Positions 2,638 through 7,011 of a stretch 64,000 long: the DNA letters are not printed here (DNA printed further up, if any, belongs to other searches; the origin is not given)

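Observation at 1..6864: Two giant paralogous proteins built from at least 17 copies of an unrecognised ~105-109-aa coiled-coil repeat, directly upstream of the archaellum genes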

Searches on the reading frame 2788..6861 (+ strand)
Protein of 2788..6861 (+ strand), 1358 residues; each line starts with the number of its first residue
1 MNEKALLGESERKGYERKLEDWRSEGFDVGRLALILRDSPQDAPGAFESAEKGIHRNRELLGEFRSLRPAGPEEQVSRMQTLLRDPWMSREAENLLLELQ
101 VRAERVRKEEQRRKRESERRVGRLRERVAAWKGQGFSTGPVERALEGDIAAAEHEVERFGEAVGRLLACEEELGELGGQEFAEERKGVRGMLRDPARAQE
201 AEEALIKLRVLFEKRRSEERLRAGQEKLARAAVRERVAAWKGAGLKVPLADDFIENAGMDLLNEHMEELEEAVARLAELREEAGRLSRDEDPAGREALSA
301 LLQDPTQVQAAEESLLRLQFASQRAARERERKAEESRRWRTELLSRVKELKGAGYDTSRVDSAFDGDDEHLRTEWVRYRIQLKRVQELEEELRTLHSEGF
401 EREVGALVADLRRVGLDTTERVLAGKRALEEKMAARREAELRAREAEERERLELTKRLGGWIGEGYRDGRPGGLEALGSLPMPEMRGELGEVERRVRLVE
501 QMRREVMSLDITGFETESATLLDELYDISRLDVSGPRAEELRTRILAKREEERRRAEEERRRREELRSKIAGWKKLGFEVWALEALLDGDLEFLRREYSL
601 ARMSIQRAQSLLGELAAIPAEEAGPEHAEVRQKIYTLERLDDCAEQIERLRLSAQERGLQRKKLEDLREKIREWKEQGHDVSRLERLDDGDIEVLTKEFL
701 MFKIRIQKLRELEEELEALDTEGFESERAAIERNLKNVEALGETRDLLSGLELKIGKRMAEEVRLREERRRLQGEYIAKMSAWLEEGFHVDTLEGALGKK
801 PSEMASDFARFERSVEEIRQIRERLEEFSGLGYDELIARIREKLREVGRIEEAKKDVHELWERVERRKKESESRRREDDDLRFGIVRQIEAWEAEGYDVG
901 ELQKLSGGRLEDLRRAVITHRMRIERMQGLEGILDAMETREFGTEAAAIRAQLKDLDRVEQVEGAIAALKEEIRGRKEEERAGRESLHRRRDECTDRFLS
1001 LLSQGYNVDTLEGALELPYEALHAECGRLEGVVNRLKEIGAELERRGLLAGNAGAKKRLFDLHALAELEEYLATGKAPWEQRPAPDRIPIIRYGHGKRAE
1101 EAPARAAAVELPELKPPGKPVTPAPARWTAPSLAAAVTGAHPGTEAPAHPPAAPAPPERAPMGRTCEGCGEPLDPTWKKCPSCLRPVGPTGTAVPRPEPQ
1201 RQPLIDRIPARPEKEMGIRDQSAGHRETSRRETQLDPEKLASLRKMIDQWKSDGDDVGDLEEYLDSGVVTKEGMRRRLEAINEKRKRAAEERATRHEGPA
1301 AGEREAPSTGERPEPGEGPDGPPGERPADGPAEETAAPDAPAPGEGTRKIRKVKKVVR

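Call 6: search_protein_families(library=pfam, proteins=[window:2788-6861:+], max_evalue=0.1)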
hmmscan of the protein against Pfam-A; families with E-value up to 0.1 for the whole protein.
window:2788-6861:+ (1358 aa): 1 family
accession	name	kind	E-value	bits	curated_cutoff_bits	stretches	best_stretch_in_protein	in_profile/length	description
PF12773.13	DZR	-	0.021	15.4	27.3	1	1164-1183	25-44/45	Double zinc ribbon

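Call 8: search_protein_families(library=ncbifam, proteins=[window:2788-6861:+], max_evalue=0.1)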
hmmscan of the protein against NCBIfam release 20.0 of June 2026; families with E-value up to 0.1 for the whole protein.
window:2788-6861:+ (1358 aa): 0 families

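Call 16: find_homologous_proteins(query=window:2788-6861:+, max_evalue=0.001)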
Query window:2788-6861:+ (1358 aa): 6 proteins with E <= 0.001 among 8000 candidates.
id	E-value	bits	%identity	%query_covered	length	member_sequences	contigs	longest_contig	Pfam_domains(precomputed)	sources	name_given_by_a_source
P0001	0.0e+0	2899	100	100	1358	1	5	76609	-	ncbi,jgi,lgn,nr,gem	ncbi:MAG: hypothetical protein FJ149_01780 [Euryarchaeota archaeon]|nr:hypothetical protein [Euryarc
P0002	0.0e+0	1656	63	95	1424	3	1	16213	-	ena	-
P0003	0.0e+0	1446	51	10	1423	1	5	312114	-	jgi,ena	jgi:hypothetical protein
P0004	0.0e+0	1445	55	99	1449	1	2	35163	-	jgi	jgi:hypothetical protein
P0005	0.0e+0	1443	56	95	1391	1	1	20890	-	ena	-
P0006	0.0e+0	1415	56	87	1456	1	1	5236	-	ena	-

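Call 17: find_encoding_contigs(protein=P0001, flank=10000, max_places=3)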
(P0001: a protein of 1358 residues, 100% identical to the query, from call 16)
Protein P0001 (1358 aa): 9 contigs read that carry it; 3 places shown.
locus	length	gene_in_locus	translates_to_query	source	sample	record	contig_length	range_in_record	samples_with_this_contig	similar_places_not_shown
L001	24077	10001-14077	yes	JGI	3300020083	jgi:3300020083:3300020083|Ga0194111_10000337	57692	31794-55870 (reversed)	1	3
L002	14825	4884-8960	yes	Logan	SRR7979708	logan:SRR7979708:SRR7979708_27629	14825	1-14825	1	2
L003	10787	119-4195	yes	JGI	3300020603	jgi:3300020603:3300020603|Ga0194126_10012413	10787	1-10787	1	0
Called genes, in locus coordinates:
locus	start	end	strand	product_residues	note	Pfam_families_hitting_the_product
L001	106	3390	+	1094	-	PF00801:PKD (weak), PF18911:PKD_4, PF00801:PKD, PF18911:PKD_4, PF07705:CARDB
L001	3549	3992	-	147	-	PF14464:Prok-JAB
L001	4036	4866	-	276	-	PF01513:NAD_kinase, PF20143:NAD_kinase_C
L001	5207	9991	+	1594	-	PF06745:ATPase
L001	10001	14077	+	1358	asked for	-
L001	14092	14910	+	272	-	PF06745:ATPase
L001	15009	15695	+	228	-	PF01917:Flagellin_arch-type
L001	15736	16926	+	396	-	PF05377:FlaC_arch, PF04659:Arch_fla_DE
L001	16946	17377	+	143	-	PF01917:Flagellin_arch-type (weak)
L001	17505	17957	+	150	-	PF01917:Flagellin_arch-type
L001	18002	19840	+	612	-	-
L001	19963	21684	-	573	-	PF00890:FAD_binding_2, PF01134:GIDA (faint), PF01266:DAO (weak), PF03486:HI0933_like (faint), PF07992:Pyr_redox_2 (weak), PF12831:FAD_oxidored (weak), PF02910:Succ_DH_flav_C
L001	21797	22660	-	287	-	PF02754:CCG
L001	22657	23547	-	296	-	PF13085:Fer2_3, PF13183:Fer4_8, PF13534:Fer4_17 (weak)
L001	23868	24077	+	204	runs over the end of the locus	PF00081:Sod_Fe_N, PF02777:Sod_Fe_C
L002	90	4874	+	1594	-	PF06745:ATPase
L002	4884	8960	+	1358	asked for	-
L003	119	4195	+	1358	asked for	-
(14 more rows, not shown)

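Call 18: find_encoding_contigs(protein=P0003, flank=10000, max_places=3)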
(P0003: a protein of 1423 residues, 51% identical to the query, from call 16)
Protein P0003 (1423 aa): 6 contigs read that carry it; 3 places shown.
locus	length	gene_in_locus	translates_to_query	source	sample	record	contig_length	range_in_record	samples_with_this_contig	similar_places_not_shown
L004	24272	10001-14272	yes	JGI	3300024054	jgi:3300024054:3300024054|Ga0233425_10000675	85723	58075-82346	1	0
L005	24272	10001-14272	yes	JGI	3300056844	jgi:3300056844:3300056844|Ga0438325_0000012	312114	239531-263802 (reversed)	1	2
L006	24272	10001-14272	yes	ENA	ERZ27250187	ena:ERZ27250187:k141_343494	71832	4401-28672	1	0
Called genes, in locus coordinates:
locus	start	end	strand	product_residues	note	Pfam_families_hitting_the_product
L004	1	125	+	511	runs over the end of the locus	PF17032:Zn_ribbon_15 (faint), PF13240:Zn_Ribbon_1 (faint), PF13248:Zn_ribbon_3 (faint), PF12773:DZR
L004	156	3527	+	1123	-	PF17963:Big_9 (faint), PF00801:PKD (weak), PF18911:PKD_4, PF00801:PKD, PF18911:PKD_4, PF07705:CARDB, PF13248:Zn_ribbon_3 (weak), PF13240:Zn_Ribbon_1 (weak), +1 more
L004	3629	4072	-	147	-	PF14464:Prok-JAB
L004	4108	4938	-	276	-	PF01513:NAD_kinase, PF20143:NAD_kinase_C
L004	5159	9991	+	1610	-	-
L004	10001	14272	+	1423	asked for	-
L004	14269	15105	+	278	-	PF06745:ATPase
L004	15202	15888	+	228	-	PF01917:Flagellin_arch-type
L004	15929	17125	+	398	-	PF05377:FlaC_arch, PF04659:Arch_fla_DE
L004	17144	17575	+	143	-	PF01917:Flagellin_arch-type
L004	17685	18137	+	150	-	PF01917:Flagellin_arch-type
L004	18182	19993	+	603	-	-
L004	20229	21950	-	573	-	PF00890:FAD_binding_2, PF01134:GIDA (faint), PF01266:DAO, PF03486:HI0933_like (faint), PF07992:Pyr_redox_2, PF12831:FAD_oxidored (weak), PF02910:Succ_DH_flav_C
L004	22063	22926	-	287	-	PF02754:CCG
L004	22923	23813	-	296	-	PF13085:Fer2_3, PF13183:Fer4_8, PF13237:Fer4_10 (weak), PF13534:Fer4_17 (weak)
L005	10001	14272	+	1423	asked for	-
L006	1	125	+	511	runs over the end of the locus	PF17032:Zn_ribbon_15 (faint), PF13240:Zn_Ribbon_1 (faint), PF13248:Zn_ribbon_3 (faint), PF12773:DZR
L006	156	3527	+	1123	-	PF17963:Big_9 (faint), PF00801:PKD (weak), PF18911:PKD_4, PF00801:PKD, PF18911:PKD_4, PF07705:CARDB, PF13248:Zn_ribbon_3 (weak), PF13240:Zn_Ribbon_1 (weak), +1 more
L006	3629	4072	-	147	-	PF14464:Prok-JAB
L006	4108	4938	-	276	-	PF01513:NAD_kinase, PF20143:NAD_kinase_C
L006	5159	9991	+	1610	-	-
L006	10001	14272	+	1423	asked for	-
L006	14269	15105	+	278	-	PF06745:ATPase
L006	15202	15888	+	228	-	PF01917:Flagellin_arch-type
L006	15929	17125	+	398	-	PF05377:FlaC_arch, PF04659:Arch_fla_DE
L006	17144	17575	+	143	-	PF01917:Flagellin_arch-type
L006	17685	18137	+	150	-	PF01917:Flagellin_arch-type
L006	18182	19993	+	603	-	-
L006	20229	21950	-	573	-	PF00890:FAD_binding_2, PF01134:GIDA (faint), PF01266:DAO, PF03486:HI0933_like (faint), PF07992:Pyr_redox_2, PF12831:FAD_oxidored (weak), PF02910:Succ_DH_flav_C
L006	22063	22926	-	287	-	PF02754:CCG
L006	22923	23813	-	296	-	PF13085:Fer2_3, PF13183:Fer4_8, PF13237:Fer4_10 (weak), PF13534:Fer4_17 (weak)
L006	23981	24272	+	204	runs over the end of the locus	PF00081:Sod_Fe_N, PF02777:Sod_Fe_C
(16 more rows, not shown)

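Call 37: find_related_loci(query=A4, collection=genome_contigs, flank=10000)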
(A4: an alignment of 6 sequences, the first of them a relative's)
Query A4 (1358 aa) in genome_contigs; peptide patterns used: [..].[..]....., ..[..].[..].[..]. (x = any residue, [..] = any of these).
230 stretches matched a pattern, but none encodes a relative of the query by tblastn (E <= 1e-3).

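Call 51: search_protein_families(library=pfam, proteins=[L001:5207-6700:+], max_evalue=0.05)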
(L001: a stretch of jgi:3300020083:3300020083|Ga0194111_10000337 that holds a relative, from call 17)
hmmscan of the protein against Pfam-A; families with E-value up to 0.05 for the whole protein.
L001:5207-6700:+ (498 aa): 3 families
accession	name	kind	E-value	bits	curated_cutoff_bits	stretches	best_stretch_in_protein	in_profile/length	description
PF06745.19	ATPase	-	7.3e-09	35.8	26.6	1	217-378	15-168/231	KaiC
PF24336.1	DUF7504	-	1.7e-06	29.1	27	1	221-379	1-164/179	Family of unknown function (DUF7504)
PF14417.12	MEDS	-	0.00079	19.7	29.8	1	236-290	16-71/161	MEDS: MEthanogen/methylotroph, DcmR Sensory domain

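Call 63: list_cluster_members(proteins=[P0001, P0010, P0013, P0007, P0015, P0014, P0025, P0098, P0147, P0120])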
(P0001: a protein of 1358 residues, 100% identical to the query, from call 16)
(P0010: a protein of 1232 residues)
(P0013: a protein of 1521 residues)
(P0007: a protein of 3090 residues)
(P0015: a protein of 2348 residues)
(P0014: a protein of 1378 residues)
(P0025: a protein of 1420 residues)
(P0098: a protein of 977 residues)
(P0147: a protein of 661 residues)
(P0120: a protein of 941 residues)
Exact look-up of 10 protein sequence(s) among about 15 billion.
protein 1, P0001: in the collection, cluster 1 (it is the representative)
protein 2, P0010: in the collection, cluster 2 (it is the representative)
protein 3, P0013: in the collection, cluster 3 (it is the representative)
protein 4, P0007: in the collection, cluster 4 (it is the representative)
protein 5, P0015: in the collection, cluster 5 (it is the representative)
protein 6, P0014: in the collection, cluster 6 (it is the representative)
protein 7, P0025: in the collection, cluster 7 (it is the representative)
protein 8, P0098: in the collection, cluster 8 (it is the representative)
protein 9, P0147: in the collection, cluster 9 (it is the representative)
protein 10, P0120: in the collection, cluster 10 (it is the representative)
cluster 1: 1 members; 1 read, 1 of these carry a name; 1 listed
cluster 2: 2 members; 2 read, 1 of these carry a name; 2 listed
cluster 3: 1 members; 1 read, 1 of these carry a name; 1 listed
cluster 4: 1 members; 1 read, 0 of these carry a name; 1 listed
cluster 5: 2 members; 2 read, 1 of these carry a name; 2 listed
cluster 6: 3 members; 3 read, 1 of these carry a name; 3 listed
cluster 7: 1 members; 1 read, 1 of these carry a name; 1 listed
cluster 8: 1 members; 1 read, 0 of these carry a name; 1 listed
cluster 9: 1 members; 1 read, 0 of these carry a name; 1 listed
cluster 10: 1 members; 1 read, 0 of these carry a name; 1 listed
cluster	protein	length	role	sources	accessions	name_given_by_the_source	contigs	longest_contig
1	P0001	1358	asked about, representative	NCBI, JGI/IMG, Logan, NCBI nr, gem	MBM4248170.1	MAG: hypothetical protein FJ149_01780 [Euryarchaeota archaeon] | hypothetical protein [Euryarchaeota archaeon]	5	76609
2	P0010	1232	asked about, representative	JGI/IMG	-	hypothetical protein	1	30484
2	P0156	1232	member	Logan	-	-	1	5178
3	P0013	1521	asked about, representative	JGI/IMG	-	KaiC/GvpD/RAD55 family RecA-like ATPase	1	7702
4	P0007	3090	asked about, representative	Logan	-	-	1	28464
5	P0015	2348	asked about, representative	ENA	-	-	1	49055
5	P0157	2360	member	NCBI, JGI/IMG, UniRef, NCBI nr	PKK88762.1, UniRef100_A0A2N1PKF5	MAG: hypothetical protein CVV64_17325 [Candidatus Wallbacteria bacterium ... | hypothetical protein | Uncharacterized protein n=1 Tax=Candidatus Wallbacteria bacterium HGW-Wallbacteria-1 ...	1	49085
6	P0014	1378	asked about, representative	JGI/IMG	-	hypothetical protein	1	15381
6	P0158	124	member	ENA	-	-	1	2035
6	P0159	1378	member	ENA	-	-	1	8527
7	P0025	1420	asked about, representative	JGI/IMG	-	chromosomal replication initiator protein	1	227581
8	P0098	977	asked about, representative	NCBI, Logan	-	-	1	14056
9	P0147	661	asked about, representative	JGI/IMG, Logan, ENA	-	-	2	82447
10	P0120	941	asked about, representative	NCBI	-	-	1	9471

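Call 89: search_solved_structures(query=L001:5207-6520:+, max_evalue=1)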
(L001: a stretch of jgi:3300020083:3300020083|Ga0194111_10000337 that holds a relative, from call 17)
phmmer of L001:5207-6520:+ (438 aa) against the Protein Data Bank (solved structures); distinct sequences matched with E-value up to 1: 15.
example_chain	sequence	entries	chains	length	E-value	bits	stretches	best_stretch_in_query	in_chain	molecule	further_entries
8zn5_B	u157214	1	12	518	1.6e-06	30.4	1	217-305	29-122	KaiC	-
2dr3_A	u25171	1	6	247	0.0013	20.9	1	217-289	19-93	UPF0273 protein PH0284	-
2zts_A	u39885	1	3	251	0.026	16.6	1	215-288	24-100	Putative uncharacterized protein PH0186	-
9p8h_SD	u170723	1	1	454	0.15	14.1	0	181-272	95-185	40S ribosomal protein S3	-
9ygm_SC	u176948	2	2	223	0.21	13.6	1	177-273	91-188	40S ribosomal protein uS3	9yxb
26rc_A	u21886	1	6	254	0.25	13.3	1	217-289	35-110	Circadian clock oscillator protein KaiC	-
4tld_A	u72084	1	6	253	0.36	12.8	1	217-289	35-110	Circadian clock protein kinase KaiC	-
4tl6_A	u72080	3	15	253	0.36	12.8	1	217-289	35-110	Circadian clock protein kinase KaiC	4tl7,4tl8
4tle_A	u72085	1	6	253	0.36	12.8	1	217-289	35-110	Circadian clock protein kinase KaiC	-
5yz8_A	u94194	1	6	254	0.37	12.8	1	217-289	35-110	Circadian Clock Protein Kinase KaiC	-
4tlc_A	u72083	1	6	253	0.37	12.8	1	217-289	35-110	Circadian clock protein kinase KaiC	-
4tlb_A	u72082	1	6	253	0.37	12.8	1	217-289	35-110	Circadian clock protein kinase KaiC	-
4tl9_A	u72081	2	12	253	0.41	12.6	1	217-289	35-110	Circadian clock protein kinase KaiC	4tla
26qx_A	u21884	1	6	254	0.49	12.4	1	217-289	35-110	Circadian clock oscillator protein KaiC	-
2w0m_A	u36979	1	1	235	0.56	12.2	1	217-256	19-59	SSO2452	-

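Call 99: search_protein_families(library=ncbifam, proteins=[L001:5207-5620:+], max_evalue=1)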
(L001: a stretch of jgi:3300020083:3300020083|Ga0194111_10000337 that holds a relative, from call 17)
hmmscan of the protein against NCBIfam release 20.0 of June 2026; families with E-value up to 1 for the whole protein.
L001:5207-5620:+ (138 aa): 0 families
